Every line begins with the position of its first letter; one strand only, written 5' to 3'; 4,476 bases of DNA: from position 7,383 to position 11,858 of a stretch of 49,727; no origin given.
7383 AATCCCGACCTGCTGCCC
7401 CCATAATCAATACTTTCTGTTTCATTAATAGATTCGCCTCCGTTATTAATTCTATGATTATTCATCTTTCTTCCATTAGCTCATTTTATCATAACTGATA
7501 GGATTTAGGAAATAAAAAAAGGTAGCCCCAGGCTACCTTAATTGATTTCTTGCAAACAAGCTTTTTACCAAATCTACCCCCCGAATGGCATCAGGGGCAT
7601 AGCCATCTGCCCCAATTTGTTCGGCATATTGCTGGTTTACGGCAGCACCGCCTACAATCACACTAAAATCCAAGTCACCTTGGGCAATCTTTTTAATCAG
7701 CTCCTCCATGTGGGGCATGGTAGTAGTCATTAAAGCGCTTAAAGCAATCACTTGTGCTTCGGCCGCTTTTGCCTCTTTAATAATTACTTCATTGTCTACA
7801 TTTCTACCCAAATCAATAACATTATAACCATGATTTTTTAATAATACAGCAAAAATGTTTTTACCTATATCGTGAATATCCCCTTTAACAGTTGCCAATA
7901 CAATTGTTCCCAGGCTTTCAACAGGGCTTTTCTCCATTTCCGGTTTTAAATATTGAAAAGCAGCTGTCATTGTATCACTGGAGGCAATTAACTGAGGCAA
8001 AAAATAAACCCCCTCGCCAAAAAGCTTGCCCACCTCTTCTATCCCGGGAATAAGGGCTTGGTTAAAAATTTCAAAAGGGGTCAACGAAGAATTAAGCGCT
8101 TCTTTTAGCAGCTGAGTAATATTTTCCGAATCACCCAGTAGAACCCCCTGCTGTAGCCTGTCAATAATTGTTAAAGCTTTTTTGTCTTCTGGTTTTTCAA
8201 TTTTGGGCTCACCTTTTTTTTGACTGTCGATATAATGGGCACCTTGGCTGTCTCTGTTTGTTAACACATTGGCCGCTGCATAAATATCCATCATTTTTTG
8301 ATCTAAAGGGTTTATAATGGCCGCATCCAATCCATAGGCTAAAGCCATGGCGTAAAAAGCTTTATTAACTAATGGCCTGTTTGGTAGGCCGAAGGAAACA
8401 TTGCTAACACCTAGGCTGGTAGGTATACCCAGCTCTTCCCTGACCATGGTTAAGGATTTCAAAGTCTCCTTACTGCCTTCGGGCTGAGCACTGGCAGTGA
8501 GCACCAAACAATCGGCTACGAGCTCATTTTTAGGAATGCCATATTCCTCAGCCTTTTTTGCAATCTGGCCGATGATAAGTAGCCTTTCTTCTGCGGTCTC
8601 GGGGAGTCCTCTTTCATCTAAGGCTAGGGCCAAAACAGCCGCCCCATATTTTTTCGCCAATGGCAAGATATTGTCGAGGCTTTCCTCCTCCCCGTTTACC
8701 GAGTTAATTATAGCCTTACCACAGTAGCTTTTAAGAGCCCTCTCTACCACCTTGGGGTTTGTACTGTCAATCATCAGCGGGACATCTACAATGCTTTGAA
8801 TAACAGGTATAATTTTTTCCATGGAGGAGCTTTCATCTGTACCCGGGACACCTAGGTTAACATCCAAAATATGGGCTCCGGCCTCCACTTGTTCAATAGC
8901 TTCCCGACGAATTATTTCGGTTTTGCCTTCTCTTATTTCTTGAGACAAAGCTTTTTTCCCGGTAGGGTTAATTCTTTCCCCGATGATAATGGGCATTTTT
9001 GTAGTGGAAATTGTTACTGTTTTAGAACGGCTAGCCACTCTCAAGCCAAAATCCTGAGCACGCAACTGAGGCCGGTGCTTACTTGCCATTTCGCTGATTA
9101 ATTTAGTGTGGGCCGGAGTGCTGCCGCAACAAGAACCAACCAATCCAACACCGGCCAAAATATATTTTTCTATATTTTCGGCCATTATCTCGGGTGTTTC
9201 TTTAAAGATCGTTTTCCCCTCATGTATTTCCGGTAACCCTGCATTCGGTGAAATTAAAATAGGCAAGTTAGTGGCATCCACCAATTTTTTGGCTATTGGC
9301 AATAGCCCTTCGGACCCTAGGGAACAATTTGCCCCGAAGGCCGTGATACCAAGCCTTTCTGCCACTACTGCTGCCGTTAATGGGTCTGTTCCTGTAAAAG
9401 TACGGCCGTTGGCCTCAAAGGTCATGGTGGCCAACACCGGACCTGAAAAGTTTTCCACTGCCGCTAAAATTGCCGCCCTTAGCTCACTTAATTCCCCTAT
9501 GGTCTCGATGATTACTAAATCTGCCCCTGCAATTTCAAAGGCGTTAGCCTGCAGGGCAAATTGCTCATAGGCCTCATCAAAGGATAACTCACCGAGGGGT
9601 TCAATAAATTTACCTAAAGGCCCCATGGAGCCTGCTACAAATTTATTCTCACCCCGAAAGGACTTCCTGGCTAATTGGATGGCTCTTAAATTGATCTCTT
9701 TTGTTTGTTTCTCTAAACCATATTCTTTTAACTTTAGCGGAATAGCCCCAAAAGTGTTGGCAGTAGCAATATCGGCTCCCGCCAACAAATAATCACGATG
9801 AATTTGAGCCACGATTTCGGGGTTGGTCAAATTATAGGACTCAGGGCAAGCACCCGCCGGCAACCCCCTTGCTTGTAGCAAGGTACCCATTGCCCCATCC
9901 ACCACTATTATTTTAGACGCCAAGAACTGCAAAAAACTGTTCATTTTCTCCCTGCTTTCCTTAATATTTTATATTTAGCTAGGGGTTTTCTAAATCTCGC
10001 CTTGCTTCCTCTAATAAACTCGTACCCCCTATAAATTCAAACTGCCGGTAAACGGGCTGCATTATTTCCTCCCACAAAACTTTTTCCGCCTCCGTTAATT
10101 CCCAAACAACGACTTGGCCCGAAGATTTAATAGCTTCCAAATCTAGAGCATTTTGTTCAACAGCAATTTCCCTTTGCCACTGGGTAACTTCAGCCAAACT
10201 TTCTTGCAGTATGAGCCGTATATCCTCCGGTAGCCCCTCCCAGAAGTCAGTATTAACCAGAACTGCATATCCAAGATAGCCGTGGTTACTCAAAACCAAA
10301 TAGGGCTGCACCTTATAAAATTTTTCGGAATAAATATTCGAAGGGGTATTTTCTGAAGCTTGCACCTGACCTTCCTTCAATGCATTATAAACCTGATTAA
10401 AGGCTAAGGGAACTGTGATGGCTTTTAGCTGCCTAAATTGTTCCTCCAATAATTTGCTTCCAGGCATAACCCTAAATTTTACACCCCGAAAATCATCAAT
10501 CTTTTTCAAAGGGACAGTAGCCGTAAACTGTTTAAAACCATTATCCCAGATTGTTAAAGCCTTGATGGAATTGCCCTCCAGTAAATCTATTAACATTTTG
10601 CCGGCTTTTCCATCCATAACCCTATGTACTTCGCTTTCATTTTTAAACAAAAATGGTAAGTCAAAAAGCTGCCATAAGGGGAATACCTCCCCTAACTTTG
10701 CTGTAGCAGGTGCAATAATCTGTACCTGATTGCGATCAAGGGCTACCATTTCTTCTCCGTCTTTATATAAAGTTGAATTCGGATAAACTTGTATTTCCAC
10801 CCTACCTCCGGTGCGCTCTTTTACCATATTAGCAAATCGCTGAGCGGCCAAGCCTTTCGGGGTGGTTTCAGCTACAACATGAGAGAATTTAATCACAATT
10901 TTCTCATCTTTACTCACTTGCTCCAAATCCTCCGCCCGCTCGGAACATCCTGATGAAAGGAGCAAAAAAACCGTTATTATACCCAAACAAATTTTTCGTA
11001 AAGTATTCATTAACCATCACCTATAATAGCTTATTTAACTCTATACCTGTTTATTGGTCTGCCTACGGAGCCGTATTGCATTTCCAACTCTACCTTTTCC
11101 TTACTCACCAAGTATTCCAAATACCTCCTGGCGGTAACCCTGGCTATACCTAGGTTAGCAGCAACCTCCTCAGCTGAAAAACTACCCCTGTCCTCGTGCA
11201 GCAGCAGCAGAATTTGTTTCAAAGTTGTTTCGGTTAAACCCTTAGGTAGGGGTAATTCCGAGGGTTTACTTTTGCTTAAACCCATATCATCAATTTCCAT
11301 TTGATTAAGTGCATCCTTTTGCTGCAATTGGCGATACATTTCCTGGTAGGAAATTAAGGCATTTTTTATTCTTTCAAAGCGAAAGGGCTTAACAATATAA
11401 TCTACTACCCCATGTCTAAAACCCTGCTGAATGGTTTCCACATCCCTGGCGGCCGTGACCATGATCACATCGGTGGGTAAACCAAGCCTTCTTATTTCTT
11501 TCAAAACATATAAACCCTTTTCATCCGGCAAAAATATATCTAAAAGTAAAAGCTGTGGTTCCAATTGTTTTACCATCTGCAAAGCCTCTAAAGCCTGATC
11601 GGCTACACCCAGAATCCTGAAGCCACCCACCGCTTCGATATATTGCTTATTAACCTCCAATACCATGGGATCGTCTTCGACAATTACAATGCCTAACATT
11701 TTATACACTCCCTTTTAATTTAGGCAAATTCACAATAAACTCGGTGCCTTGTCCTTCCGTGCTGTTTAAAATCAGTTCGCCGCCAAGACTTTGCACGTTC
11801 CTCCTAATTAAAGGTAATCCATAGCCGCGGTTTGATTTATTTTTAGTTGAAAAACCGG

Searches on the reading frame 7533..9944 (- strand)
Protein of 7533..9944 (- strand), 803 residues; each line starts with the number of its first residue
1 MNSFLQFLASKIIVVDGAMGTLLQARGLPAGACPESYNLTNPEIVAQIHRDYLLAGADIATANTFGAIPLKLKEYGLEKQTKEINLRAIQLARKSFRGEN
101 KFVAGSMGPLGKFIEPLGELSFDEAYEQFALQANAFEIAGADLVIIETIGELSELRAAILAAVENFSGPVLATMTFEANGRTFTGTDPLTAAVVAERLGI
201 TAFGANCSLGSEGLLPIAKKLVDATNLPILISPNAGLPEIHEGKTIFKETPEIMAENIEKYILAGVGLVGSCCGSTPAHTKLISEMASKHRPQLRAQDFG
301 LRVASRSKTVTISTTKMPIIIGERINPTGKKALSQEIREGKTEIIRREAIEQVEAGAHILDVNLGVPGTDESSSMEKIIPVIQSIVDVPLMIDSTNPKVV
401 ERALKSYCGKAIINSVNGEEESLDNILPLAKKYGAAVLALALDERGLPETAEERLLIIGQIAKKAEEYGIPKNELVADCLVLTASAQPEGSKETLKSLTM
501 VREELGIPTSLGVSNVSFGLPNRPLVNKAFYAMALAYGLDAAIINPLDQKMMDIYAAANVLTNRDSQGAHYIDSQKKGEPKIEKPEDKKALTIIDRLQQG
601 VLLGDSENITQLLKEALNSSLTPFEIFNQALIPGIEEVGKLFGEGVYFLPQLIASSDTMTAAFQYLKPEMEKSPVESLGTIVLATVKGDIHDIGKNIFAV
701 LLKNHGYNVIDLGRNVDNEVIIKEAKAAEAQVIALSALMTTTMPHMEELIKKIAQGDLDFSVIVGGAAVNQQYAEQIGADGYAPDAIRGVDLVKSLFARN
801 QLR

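Call 43: search_protein_families(library=pfam, proteins=[window:7533-9944:-], max_evalue=0.00001)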
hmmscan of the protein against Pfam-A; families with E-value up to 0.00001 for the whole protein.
window:7533-9944:- (803 aa): 4 families
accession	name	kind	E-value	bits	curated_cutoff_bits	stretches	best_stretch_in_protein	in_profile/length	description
PF02574.22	S-methyl_trans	-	2.4e-64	218.4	22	1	13-286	1-282/283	Homocysteine S-methyltransferase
PF00809.28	Pterin_bind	-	3e-35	122.5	25.5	1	322-545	1-244/244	Pterin binding enzyme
PF02310.24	B12-binding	-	2e-27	95.8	32.1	1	680-789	2-119/121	B12 binding domain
PF02607.22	B12-binding_2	-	2.3e-21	76.2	23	1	594-667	2-74/74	B12 binding domain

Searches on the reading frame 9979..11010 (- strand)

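Call 43: search_protein_families(library=pfam, proteins=[window:9979-11010:-], max_evalue=0.00001)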
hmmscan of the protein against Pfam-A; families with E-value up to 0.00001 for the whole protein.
window:9979-11010:- (343 aa): 1 family
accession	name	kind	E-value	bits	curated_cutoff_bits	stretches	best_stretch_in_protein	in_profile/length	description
PF03480.18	DctP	-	7.4e-95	318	23.4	1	42-324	1-283/286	Bacterial extracellular solute-binding protein, family 7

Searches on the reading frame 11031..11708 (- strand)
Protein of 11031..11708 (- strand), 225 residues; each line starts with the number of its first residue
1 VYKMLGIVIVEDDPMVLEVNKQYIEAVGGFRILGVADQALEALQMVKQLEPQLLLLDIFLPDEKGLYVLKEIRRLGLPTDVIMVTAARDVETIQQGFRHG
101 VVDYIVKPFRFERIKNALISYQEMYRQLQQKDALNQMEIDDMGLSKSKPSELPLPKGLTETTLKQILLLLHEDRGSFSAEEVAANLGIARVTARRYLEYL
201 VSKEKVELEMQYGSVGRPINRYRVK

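Call 43: search_protein_families(library=pfam, proteins=[window:11031-11708:-], max_evalue=0.00001)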
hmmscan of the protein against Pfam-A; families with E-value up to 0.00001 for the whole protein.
window:11031-11708:- (225 aa): 2 families
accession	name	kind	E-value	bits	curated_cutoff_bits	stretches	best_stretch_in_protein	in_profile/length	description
PF00072.30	Response_reg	-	2.1e-25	89.5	30.2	1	7-118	1-110/111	Response regulator receiver domain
PF20714.3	HTH_64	-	3.5e-10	40.4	27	1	163-222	3-62/65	DpiA-like helix-turn-helix domain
